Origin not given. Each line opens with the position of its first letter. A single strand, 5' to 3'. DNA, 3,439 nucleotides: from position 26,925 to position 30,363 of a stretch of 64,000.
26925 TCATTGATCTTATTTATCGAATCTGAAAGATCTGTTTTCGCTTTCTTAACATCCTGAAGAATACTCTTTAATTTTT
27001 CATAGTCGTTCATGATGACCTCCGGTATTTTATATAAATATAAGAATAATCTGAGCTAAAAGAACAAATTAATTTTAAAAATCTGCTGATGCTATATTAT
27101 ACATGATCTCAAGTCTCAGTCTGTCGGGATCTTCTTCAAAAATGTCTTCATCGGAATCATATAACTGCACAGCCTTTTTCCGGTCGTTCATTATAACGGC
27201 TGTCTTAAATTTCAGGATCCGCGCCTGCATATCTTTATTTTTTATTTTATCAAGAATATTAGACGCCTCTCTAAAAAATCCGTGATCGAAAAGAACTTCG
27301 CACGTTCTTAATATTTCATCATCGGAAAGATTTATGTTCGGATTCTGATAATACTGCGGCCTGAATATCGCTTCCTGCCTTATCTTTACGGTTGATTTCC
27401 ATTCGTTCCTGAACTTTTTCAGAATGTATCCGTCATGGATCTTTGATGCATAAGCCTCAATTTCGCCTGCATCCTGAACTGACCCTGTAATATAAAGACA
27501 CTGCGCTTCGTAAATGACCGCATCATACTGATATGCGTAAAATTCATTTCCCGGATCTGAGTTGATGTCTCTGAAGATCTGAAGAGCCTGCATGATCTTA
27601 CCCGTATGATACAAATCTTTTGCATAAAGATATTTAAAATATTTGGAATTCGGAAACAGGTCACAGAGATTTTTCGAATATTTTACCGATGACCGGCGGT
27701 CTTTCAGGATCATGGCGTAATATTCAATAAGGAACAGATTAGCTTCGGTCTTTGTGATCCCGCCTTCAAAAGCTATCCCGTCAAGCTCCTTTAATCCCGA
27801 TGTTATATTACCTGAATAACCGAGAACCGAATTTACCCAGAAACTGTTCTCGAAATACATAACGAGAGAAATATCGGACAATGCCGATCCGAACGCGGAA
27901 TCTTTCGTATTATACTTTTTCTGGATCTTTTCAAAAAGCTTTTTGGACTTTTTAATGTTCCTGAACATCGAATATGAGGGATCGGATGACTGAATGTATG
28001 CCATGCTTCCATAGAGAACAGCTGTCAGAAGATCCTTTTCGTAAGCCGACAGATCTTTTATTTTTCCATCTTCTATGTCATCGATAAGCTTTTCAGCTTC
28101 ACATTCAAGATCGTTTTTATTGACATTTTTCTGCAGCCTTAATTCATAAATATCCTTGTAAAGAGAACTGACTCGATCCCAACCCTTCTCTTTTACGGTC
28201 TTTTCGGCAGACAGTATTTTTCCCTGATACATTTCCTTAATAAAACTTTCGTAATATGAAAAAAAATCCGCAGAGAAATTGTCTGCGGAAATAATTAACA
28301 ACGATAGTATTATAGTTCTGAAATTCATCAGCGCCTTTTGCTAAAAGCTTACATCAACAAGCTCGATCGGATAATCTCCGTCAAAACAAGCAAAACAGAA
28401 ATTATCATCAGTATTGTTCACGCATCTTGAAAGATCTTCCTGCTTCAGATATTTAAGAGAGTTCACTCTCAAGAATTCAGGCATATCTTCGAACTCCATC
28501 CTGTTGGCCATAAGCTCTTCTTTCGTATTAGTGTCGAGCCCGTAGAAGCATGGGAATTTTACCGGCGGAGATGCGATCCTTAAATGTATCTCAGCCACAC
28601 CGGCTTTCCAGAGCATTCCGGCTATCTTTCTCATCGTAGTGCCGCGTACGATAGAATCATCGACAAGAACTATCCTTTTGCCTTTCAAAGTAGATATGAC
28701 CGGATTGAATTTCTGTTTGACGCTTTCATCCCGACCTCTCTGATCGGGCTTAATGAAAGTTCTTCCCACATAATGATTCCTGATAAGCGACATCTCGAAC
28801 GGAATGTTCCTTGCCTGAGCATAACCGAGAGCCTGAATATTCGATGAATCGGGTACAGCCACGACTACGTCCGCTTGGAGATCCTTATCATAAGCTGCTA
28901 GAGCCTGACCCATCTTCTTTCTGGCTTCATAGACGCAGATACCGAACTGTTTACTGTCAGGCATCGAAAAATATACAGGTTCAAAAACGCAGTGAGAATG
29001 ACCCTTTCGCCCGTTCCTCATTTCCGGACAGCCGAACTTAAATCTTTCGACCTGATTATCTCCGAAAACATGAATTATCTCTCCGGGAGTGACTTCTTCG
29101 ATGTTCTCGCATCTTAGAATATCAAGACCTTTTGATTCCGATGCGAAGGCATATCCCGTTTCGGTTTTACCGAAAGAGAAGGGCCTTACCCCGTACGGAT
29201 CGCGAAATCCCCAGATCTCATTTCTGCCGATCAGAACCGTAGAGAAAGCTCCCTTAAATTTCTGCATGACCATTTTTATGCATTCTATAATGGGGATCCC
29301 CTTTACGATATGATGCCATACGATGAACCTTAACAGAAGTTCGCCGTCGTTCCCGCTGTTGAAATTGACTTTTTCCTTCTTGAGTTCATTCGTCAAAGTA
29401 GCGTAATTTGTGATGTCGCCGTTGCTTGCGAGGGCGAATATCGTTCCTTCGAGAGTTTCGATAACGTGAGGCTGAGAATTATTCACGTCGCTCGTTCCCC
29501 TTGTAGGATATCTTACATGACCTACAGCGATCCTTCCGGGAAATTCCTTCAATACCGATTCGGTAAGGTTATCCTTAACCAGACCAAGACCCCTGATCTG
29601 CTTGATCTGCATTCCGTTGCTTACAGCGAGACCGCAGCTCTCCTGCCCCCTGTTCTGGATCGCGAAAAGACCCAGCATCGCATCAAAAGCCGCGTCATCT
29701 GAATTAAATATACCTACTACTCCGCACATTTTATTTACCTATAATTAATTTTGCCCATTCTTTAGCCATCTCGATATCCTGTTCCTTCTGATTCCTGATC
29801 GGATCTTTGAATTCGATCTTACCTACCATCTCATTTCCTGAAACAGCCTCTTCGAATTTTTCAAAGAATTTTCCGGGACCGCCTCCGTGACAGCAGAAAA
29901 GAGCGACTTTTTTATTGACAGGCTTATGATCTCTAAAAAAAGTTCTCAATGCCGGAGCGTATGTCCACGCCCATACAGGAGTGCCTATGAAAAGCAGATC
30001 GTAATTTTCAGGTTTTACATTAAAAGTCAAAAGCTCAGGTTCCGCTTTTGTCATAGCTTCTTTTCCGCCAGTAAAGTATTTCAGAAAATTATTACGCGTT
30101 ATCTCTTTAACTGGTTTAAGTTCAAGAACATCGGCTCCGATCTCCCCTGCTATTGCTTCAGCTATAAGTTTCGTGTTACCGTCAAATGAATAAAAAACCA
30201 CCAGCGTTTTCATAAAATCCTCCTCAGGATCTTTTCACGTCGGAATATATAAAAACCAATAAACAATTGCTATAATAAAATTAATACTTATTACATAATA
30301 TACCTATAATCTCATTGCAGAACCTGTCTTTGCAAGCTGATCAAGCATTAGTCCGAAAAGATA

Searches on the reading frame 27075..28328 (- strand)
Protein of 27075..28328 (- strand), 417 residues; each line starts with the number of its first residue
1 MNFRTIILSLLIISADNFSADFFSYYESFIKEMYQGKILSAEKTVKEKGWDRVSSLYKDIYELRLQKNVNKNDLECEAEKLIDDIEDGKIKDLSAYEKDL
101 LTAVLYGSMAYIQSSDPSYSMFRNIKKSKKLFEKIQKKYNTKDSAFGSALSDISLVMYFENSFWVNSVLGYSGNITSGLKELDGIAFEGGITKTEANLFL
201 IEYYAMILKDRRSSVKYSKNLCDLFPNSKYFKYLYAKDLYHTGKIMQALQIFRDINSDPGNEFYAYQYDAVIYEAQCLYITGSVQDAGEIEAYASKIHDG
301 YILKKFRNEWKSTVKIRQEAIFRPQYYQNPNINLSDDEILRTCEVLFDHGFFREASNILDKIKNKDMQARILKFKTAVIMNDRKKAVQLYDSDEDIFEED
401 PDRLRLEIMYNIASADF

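Call 90: search_protein_families(library=pfam, proteins=[window:27075-28328:-], max_evalue=0.00001)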
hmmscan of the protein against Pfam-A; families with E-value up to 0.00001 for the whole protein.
window:27075-28328:- (417 aa): 1 family
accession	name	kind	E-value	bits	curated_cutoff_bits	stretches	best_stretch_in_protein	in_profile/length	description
PF12895.13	ANAPC3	-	1.7e-07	31.8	27.2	0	219-287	13-75/82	Anaphase-promoting complex, cyclosome, subunit 3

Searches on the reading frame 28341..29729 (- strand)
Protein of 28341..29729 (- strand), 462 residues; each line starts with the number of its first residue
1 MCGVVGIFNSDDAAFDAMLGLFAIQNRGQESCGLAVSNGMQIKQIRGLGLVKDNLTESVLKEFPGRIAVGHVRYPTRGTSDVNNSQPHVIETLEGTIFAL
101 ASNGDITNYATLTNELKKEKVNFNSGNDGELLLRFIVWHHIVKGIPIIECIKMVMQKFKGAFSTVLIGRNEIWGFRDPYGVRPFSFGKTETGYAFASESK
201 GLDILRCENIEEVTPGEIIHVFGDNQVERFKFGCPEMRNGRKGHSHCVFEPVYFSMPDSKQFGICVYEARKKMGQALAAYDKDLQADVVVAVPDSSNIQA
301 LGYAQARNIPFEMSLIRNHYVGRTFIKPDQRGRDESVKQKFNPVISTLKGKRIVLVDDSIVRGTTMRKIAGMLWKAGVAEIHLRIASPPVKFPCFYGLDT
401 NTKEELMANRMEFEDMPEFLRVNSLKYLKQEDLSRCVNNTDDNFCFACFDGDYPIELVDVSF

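Call 90: search_protein_families(library=pfam, proteins=[window:28341-29729:-], max_evalue=0.00001)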
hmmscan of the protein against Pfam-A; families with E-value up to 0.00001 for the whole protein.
window:28341-29729:- (462 aa): 3 families
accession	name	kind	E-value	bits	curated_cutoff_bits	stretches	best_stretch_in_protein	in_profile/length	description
PF13537.11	GATase_7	-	1.5e-16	60.9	25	1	83-202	11-121/123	Glutamine amidotransferase domain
PF13522.11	GATase_6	-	4.5e-16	59.5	27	1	64-198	9-130/130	Glutamine amidotransferase domain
PF00156.33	Pribosyltran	-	2.2e-06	27.5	26.3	1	286-383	30-120/158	Phosphoribosyl transferase domain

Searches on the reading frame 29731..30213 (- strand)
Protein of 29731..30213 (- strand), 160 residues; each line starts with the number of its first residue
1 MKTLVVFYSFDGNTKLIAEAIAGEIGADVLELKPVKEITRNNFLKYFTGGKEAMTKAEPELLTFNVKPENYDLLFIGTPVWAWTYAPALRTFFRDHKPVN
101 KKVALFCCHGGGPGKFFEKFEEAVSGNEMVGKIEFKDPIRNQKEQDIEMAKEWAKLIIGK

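Call 90: search_protein_families(library=pfam, proteins=[window:29731-30213:-], max_evalue=0.00001)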
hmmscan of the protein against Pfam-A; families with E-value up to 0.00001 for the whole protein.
window:29731-30213:- (160 aa): 3 families
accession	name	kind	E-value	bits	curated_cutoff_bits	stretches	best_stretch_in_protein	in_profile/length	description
PF12682.12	Flavodoxin_4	-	6.1e-11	42.5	24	1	2-112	1-115/155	Flavodoxin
PF12724.12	Flavodoxin_5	-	4.6e-08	33.9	27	0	65-109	38-84/145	Flavodoxin domain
PF03358.20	FMN_red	-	3.1e-06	27.3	24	1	11-112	13-117/152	NADPH-dependent FMN reductase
